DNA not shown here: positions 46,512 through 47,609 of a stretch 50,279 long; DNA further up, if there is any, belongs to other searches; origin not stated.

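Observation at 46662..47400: C-terminal PI3/4-kinase-like (atypical kinase) motifs in the same virion ORF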

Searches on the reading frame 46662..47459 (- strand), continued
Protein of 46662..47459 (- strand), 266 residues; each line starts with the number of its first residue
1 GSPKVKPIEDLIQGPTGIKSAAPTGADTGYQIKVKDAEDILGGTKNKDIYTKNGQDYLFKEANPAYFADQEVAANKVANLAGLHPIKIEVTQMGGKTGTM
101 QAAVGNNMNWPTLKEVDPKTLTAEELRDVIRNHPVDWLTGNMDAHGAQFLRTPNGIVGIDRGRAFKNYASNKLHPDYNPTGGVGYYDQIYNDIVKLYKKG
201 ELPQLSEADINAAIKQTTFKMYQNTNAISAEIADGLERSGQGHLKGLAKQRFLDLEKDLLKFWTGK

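Call 41: fold_search(model_id=the predicted structure, library=viral)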
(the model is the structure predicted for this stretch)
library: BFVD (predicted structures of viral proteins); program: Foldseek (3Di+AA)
matches with E <= 10: 403; with E <= 0.001: 22
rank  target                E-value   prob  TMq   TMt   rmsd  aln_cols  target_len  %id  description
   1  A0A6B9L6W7            1.6e-10  1.00  0.56  0.13   9.9       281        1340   20  ADP-ribosyltransferase [Mycobacterium phage Onyinye]
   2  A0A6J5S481            6.2e-07  1.00  0.55  0.15   6.3       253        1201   15  Phage portal protein, HK97 [uncultured Caudovirales phage]
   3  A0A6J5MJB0            1.1e-06  1.00  0.50  0.24   9.7       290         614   15  Phosphatidylinositol 3-/4-kinase, catalytic domain containing protein [uncultured Caudovirales phage]
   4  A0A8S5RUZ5            1.3e-06  1.00  0.52  0.20   5.7       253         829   14  (no name in the UniProt tables at hand)
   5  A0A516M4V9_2          2.7e-06  1.00  0.54  0.16   7.0       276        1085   17  (no name in the UniProt tables at hand)
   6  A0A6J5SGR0            8.8e-06  1.00  0.52  0.17   8.7       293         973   13  Uncharacterized protein [uncultured Caudovirales phage]
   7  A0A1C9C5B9            3.2e-05  1.00  0.54  0.24   7.3       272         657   12  Putative glycosyltransferase [Heterosigma akashiwo virus 01]
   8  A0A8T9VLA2            3.8e-05  1.00  0.53  0.24  10.9       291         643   11  (no name in the UniProt tables at hand)
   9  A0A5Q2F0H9            4.0e-05  1.00  0.53  0.20   7.2       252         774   16  Uncharacterized protein [Gordonia phage Sixama]
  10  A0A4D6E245            4.9e-05  1.00  0.55  0.12   6.7       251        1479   14  Uncharacterized protein [Gordonia phage GodonK]
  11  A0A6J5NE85            4.9e-05  1.00  0.44  0.15   8.0       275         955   12  Uncharacterized protein [uncultured Caudovirales phage]
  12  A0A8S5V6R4            6.1e-05  1.00  0.52  0.51   7.8       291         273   13  Transferase [Myoviridae sp. ctRci5]
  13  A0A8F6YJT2            1.5e-04  1.00  0.39  0.26  14.1       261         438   13  Putative phosphotransferase [Rhinella marina erythrocytic-like virus]
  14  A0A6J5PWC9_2          1.7e-04  1.00  0.53  0.14   8.2       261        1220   18  ADP ribosyltransferase [uncultured Caudovirales phage]
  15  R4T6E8                3.6e-04  1.00  0.48  0.15   6.6       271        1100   15  Uncharacterized protein [Haloarcula hispanica tailed virus 1]
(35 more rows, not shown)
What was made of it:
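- Closest known: MuF-ART 'minor capsid' fusion proteins of mycobacteriophages. Same: Onyinye gp16 is the best viral fold match (call 41).
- It is followed by a portal fusion protein and by phage proteins annotated as PI3/4-kinase (call 41).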

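Call 42: search_dna_similar(query=window:46662-47459:-, collection=phages, mode=protein, max_evalue=0.001, max_rows=40)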
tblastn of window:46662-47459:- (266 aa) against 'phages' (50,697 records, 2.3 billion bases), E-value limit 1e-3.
Records with a match: 12; places in all: 12; records where one place covers at least 80% of the query: 0.
Best place of each record, by identity: <60% 12.
By first word of the organism name: Mycobacterium 12.
By host as written in the record: Mycobacterium smegmatis mc#155 5; Mycobacterium smegmatis mc2 155 2; Mycobacterium chelonae strain ATCC 35752 1; Mycobacteroides abscessus subsp. abscessus strain 280 1; Mycobacteroides abscessus subsp. bolletii strain 875 1; Mycobacteroides abscessus subsp. abscessus strain 1009 1; Mycobacteroides abscessus subsp. abscessus strain 712 1.
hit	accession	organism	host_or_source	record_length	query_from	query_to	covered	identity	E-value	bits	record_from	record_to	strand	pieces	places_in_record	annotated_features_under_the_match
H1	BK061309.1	Mycobacterium phage McProf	Mycobacterium chelonae strain ATCC 35752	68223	16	201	70%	30.7%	9e-16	82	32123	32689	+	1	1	54: minor capsid and ADP-ribosyltransferase domain fusion protein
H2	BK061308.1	Mycobacterium phage prophiFSAT01-1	Mycobacteroides abscessus subsp. ...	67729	43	205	61%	32.5%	1e-16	85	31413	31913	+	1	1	53: minor capsid and ADP-ribosyltransferase domain fusion protein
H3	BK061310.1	Mycobacterium phage prophiFVLQ01-1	Mycobacteroides abscessus subsp. ...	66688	43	201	60%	32.7%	1e-16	85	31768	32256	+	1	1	56: minor capsid protein and ADP-ribosyltransferase fusion protein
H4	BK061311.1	Mycobacterium phage prophiFSIL01-1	Mycobacteroides abscessus subsp. ...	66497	43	201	60%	31.5%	4e-15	81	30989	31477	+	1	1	53: Minor capsid and ADP-ribosyltransferase domain fusion protein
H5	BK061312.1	Mycobacterium phage prophiFSQJ01-1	Mycobacteroides abscessus subsp. ...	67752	33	202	64%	29.1%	1e-14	79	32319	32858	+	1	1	54: minor capsid and ADP-ribosyltransferase domain fusion protein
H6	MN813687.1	Mycobacterium phage Onyinye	Mycobacterium smegmatis mc2 155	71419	62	201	53%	30.2%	3e-11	69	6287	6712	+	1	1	16: ADP-ribosyltransferase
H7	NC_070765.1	Mycobacterium phage Onyinye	Mycobacterium smegmatis mc2 155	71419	62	201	53%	30.2%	3e-11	69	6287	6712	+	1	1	16: ADP-ribosyltransferase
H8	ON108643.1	Mycobacterium phage Leopard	Mycobacterium smegmatis mc#155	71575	62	201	53%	30.2%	3e-11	69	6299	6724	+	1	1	15: ADP-ribosyltransferase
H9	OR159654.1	Mycobacterium phage Aikoy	Mycobacterium smegmatis mc#155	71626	62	201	53%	30.2%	3e-11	69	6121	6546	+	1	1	15: ADP-ribosyltransferase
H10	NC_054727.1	Mycobacterium phage Phrappuccino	Mycobacterium smegmatis mc#155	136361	71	195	47%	27.1%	6e-7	56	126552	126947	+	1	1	195: hypothetical protein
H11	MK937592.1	Mycobacterium phage Phrappuccino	Mycobacterium smegmatis mc#155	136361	71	195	47%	27.1%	6e-7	56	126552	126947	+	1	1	195: hypothetical protein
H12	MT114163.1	Mycobacterium phage Settecandela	Mycobacterium smegmatis mc#155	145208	71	195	47%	27.1%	6e-7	56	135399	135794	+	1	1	220: hypothetical protein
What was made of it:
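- Closest known: MuF-ART 'minor capsid' fusion proteins of mycobacteriophages. Same: They hold the same kinase domain. tblastn gives 30-33% identity at E down to 1e-16 (call 42).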

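Call 46: get_annotated_region(hit=H1, flank=6000)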
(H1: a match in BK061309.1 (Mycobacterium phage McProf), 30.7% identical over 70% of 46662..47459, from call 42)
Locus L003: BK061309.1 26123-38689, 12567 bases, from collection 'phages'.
description: TPA_asm: Mycobacterium phage McProf, complete genome.
organism: Mycobacterium phage McProf (NCBI taxid 2962773)
taxonomy: Viruses; Duplodnaviria; Heunggongvirae; Uroviricota; Caudoviricetes
host: Mycobacterium chelonae strain ATCC 35752; source: -; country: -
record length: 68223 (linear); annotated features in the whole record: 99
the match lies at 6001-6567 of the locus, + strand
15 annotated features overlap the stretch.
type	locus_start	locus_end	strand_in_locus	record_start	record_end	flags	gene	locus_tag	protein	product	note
CDS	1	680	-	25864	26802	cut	50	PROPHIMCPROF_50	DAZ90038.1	hypothetical protein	-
CDS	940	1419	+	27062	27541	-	51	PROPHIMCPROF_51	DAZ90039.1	terminase, small subunit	-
CDS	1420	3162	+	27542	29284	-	52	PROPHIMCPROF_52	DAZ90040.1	terminase, large subunit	-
CDS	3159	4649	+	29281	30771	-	53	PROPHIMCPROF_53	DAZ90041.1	portal protein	-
CDS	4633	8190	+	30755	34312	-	54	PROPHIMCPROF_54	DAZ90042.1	minor capsid and ADP-ribosyltransferase domain fusion protein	-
CDS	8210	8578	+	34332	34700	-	55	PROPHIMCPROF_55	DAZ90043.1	hypothetical protein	-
CDS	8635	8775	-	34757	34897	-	56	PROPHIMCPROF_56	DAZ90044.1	hypothetical protein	-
CDS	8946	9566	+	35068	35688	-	57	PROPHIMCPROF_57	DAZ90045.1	scaffolding protein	-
CDS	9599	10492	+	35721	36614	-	58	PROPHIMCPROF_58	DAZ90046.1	major capsid protein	-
CDS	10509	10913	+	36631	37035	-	59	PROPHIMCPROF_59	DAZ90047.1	head-to-tail adaptor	-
CDS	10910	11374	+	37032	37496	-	60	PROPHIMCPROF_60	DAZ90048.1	head-to-tail stopper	-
CDS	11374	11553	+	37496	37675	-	61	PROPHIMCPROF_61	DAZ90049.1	hypothetical protein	-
CDS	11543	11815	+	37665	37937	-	62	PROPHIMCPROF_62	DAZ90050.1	hypothetical protein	-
CDS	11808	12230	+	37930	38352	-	63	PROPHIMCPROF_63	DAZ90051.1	tail terminator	-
CDS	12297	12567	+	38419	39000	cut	64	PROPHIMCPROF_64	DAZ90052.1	major tail protein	-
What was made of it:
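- Closest known: MuF-ART 'minor capsid' fusion proteins of mycobacteriophages. Same: The gene sits next to the portal gene (call 46).
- McProf gp54, annotated 'minor capsid and ADP-ribosyltransferase fusion', lies directly after the portal gene (call 46).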

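Call 59: search_protein_families(library=pfam, alignment_id=A5, max_evalue=0.0001)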
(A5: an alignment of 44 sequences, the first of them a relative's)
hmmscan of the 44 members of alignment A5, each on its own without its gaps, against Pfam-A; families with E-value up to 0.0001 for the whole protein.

A. member 1, P0014 (1216 aa): 2 families
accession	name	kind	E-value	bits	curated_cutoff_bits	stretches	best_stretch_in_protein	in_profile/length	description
PF07804.18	HipA_C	-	7.9e-08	32.6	30.5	0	414-461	16-62/213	HipA-like C-terminal domain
PF06737.19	Transglycosylas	-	4.2e-05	24.6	27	1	1103-1174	4-69/77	Transglycosylase-like domain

B. families by the number of members that match (of 44 scanned): 7 families
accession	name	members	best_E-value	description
PF04233.19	Phage_Mu_F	15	8.5e-18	Phage Mu protein F like protein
PF03496.20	ADPrib_exo_Tox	13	1.9e-26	ADP-ribosyltransferase exoenzyme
PF07804.18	HipA_C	6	7.9e-08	HipA-like C-terminal domain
PF01464.25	SLT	2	5.4e-09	Transglycosylase SLT domain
PF01129.24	ART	1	8.4e-06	NAD:arginine ADP-ribosyltransferase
PF06737.19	Transglycosylas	1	4.2e-05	Transglycosylase-like domain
PF07498.18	Rho_N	1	5.8e-05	Rho termination factor, N-terminal domain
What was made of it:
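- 15 of 44 homologous proteins carry Phage_Mu_F, 13 carry an ADP-ribosyltransferase exoenzyme domain and 2 carry SLT (call 59).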

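Call 63: find_related_loci(query=A2, collection=genome_contigs, flank=6000)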
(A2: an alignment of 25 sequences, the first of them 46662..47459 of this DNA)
Query A2 (266 aa) in genome_contigs; peptide patterns used: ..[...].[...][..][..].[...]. (x = any residue, [..] = any of these).
157 stretches matched a pattern; 142 encode a relative of the query (tblastn E <= 1e-3); the best 80 are kept; 80 distinct loci.
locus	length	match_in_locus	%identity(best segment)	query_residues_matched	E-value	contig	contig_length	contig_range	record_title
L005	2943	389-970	35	41-216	3e-31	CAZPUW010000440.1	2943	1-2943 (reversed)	MAG TPA_asm: uncultured bacterium isolate binchicken_co54_364 genome assembly, contig: NODE_71680_length_2943_cov_6.7877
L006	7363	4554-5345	32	5-259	5e-29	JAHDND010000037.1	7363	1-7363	MAG: Candidatus Thiosymbion sp. isolate R3-B40 k141_105442, whole genome shotgun sequence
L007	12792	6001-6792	31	5-259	8e-29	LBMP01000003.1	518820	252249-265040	Desulfocarbo indianensis strain SCBM scaffold3.1, whole genome shotgun sequence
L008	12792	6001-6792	31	5-259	9e-29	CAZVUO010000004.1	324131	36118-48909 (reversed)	MAG TPA_asm: uncultured bacterium isolate binchicken_co22_256 genome assembly, contig: NODE_8_length_324131_cov_865.3341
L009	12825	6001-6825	30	1-259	2e-28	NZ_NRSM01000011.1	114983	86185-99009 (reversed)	Ectothiorhodospira shaposhnikovii strain DSM 243 scaffold0011, whole genome shotgun sequence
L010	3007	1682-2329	34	2-215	4e-28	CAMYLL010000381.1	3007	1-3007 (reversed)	MAG: uncultured Pseudodesulfovibrio sp. isolate FCS_M_Desulfobacterota_19 genome assembly, contig: NODE_55558_length_300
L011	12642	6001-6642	33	5-215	4e-28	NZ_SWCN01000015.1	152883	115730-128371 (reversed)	Desulforhopalus sp. IMCC35007 NODE_15_length_152883_cov_81.988838, whole genome shotgun sequence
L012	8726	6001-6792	31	5-259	4e-28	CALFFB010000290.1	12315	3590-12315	MAG TPA_asm: uncultured Geobacteraceae bacterium isolate SRR7299214_bin.59_CONCOCT_v1.1_MAG genome assembly, contig: ERZ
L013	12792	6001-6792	31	5-259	1e-27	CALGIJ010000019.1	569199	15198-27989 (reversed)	MAG TPA_asm: uncultured Desulfobacterales bacterium isolate SRR3330205_bin.88_CONCOCT_v1.1_MAG genome assembly, contig:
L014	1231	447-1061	33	5-202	2e-28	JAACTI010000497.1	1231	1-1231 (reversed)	MAG: Deltaproteobacteria bacterium isolate CG_2015-17_54_20 CG_2015-17_curated_scaffold_143530, whole genome shotgun seq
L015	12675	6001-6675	32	5-231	1e-27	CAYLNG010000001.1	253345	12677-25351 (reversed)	MAG TPA_asm: uncultured Verrucomicrobiota bacterium isolate SRP319275_co3_92 genome assembly, contig: NODE_46_length_253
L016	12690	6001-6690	31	41-263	8e-28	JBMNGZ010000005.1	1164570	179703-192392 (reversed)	MAG: Candidatus Hydrogenedentales bacterium isolate SBF912LR0HQ0180 contig_45194, whole genome shotgun sequence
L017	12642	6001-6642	33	5-215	1e-27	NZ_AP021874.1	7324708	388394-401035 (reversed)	Desulfosarcina alkanivorans strain PL12 chromosome, complete genome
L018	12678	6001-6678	31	41-259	1e-27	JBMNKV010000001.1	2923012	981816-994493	MAG: Desulfobulbus sp. isolate SBF912LR0FQ0009 contig_61008, whole genome shotgun sequence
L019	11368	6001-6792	31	5-259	7e-28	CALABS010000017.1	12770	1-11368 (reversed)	MAG TPA_asm: uncultured Rhodospirillaceae bacterium isolate SRR3330211_bin.58_CONCOCT_v1.1_MAG genome assembly, contig:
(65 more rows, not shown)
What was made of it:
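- Closest known: Kinase domains of phage and prophage polyvalent proteins. Different: The family here is much wider in taxonomy: Desulfobacterota, Acidobacteriota, Armatimonadota, Gammaproteobacteria and mycobacteriophages (calls 42, 63).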

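Call 64: find_related_loci(query=A2, collection=viral_contigs, flank=8000)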
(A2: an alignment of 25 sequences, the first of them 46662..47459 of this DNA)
Query A2 (266 aa) in viral_contigs; peptide patterns used: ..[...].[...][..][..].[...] (x = any residue, [..] = any of these).
363 stretches matched a pattern; 297 encode a relative of the query (tblastn E <= 1e-3); the best 80 are kept; 80 distinct loci.
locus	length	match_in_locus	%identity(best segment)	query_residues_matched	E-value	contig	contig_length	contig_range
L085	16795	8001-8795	76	1-266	5e-136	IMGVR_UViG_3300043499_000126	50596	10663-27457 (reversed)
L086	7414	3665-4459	76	1-266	2e-136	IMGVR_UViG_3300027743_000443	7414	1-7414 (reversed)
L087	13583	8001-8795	76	1-266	5e-134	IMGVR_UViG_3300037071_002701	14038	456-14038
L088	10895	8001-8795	76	1-266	5e-134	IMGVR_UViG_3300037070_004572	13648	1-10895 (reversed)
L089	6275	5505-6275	77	1-258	2e-132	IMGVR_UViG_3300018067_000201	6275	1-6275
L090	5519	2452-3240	72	2-266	4e-129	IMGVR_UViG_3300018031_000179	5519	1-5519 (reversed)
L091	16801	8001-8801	70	1-266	2e-124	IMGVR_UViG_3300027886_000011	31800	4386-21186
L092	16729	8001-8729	70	25-266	3e-114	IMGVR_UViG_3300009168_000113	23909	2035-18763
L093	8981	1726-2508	48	1-263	6e-72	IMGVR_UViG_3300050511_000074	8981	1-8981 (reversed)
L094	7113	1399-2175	48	1-263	1e-70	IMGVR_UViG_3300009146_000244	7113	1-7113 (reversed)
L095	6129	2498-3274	48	1-263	1e-70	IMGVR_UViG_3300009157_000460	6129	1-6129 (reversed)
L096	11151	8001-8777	46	1-263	1e-69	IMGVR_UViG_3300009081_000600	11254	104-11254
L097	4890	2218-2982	45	12-264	2e-64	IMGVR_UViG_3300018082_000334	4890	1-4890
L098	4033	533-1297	45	12-264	3e-64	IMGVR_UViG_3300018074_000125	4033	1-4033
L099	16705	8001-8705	46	32-263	8e-63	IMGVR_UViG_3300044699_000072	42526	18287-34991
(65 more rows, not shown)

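Call 69: search_protein_families(library=pfam, proteins=[P0010, P0011, P0012, P0013, P0009, P0006, P0007], max_evalue=0.01)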
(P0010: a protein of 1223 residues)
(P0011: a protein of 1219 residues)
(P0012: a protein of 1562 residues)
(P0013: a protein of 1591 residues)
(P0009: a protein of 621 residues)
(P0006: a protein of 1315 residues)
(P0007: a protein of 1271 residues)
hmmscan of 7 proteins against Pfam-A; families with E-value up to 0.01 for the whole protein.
P0010 (1223 aa): 0 families

P0011 (1219 aa): 0 families

P0012 (1562 aa): 1 family
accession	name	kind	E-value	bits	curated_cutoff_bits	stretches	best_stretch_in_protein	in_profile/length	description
PF00293.34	NUDIX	-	7e-13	49.2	21.1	1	1128-1231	3-118/134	NUDIX domain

P0013 (1591 aa): 0 families

P0009 (621 aa): 1 family
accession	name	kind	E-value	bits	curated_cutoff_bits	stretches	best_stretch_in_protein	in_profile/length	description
PF00293.34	NUDIX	-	4.3e-14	53.1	21.1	1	224-326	3-117/134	NUDIX domain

P0006 (1315 aa): 0 families

P0007 (1271 aa): 0 families

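Call 72: search_protein_families(library=ncbifam, proteins=[window:46662-47459:-], max_evalue=1)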
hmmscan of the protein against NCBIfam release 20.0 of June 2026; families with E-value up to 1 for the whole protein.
window:46662-47459:- (266 aa): 0 families

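Call 85: search_protein_families(library=padloc, proteins=[window:46662-47459:-], max_evalue=1)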
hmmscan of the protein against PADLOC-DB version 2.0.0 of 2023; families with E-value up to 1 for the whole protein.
window:46662-47459:- (266 aa): 1 family
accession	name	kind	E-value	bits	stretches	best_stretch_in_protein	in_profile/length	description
PDLC04344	PDC-M03A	-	0.0045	14.5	1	43-102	22-83/305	-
